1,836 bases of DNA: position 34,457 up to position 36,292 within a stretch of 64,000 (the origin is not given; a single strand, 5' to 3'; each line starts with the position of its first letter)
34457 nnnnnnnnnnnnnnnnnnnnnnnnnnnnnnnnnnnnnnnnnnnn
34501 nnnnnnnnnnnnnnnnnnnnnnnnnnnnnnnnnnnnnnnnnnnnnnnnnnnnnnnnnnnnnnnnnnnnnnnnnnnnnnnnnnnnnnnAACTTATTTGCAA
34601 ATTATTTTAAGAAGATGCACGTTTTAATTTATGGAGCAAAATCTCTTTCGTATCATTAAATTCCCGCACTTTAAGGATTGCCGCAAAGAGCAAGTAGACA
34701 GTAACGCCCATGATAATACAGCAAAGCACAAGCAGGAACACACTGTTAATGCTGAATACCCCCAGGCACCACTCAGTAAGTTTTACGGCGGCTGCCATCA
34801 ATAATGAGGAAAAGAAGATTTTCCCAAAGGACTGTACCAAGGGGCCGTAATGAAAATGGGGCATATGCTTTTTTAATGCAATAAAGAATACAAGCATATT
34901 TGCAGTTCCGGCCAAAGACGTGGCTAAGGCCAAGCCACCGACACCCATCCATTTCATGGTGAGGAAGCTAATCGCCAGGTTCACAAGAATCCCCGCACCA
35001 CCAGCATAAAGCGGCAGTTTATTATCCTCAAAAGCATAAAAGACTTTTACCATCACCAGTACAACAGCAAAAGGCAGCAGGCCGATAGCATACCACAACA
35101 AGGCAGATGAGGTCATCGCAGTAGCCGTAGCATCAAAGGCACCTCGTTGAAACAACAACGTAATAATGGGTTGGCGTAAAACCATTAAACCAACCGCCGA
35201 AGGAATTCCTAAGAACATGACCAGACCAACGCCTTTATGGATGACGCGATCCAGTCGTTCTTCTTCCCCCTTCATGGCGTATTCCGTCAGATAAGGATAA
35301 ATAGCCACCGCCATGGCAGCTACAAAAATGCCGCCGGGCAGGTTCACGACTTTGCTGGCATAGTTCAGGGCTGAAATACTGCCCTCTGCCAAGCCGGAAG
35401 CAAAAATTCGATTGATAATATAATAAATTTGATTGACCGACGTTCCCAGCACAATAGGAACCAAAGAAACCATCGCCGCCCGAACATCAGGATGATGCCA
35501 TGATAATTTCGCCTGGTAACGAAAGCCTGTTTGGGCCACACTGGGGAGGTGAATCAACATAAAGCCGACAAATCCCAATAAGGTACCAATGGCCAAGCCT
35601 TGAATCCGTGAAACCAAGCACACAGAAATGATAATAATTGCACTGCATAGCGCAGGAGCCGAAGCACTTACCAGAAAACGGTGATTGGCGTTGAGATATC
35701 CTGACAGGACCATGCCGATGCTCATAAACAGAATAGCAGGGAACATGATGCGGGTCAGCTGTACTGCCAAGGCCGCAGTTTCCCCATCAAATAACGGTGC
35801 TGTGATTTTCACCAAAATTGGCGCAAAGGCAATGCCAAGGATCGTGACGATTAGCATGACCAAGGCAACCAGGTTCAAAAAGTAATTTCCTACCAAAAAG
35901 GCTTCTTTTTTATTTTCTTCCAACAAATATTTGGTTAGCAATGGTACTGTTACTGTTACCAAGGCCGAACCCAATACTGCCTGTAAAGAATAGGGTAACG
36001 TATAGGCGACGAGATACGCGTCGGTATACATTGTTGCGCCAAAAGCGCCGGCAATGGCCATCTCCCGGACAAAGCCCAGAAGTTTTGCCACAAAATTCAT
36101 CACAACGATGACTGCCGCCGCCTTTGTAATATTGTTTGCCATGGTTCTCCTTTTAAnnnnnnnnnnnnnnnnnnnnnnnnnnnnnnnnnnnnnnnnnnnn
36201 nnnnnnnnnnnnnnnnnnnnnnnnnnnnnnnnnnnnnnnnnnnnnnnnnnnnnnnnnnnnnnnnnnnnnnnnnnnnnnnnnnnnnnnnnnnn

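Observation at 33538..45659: Secondary cell-wall polymer locus with two CsaB-type pyruvyltransferases, one fused to a GT4 glycosyltransferase and one carrying a ~120-aa polyacidic insert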

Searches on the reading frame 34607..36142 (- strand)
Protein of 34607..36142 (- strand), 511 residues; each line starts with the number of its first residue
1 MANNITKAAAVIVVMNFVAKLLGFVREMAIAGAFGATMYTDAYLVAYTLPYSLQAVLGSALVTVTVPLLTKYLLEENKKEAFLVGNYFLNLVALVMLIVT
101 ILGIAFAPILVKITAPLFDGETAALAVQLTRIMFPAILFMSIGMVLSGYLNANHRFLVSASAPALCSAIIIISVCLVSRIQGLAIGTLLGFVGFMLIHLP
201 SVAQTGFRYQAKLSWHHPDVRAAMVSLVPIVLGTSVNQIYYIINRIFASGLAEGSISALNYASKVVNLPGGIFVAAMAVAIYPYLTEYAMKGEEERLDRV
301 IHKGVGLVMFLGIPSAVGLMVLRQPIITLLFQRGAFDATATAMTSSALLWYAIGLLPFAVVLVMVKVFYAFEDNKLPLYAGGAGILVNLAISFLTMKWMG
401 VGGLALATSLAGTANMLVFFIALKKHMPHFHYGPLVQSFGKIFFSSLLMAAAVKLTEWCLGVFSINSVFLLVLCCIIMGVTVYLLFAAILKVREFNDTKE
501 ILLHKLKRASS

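Call 4: search_protein_families(library=pfam, proteins=[window:34607-36142:-])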
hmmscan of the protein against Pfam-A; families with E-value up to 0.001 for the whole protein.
window:34607-36142:- (511 aa): 2 families
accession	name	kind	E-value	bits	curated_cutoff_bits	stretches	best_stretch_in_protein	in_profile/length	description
PF03023.19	MurJ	-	5e-91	306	27.4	1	30-459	1-441/451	Lipid II flippase MurJ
PF01554.23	MatE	-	5.1e-13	49.5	24.9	2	229-393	1-160/161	MatE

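Call 9: search_protein_families(library=ncbifam, proteins=[window:34607-36142:-])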
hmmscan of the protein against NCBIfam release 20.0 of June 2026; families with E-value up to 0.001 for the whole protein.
window:34607-36142:- (511 aa): 2 families
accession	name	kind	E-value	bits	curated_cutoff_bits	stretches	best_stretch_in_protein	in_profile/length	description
TIGR01695.1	murJ_mviN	equivalog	2.3e-106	356.5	235.55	1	6-496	3-502/506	murein biosynthesis integral membrane protein MurJ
TIGR00797.1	matE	subfamily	5.4e-10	38.7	147.4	1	229-463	1-237/396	MATE family efflux transporter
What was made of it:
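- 34607..36142 (-): MurJ1, a MurJ/MOP-family flippase (511 aa), 14 nt downstream of the acidic CsaB gene. TIGR01695 at 356 bits (call 9).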
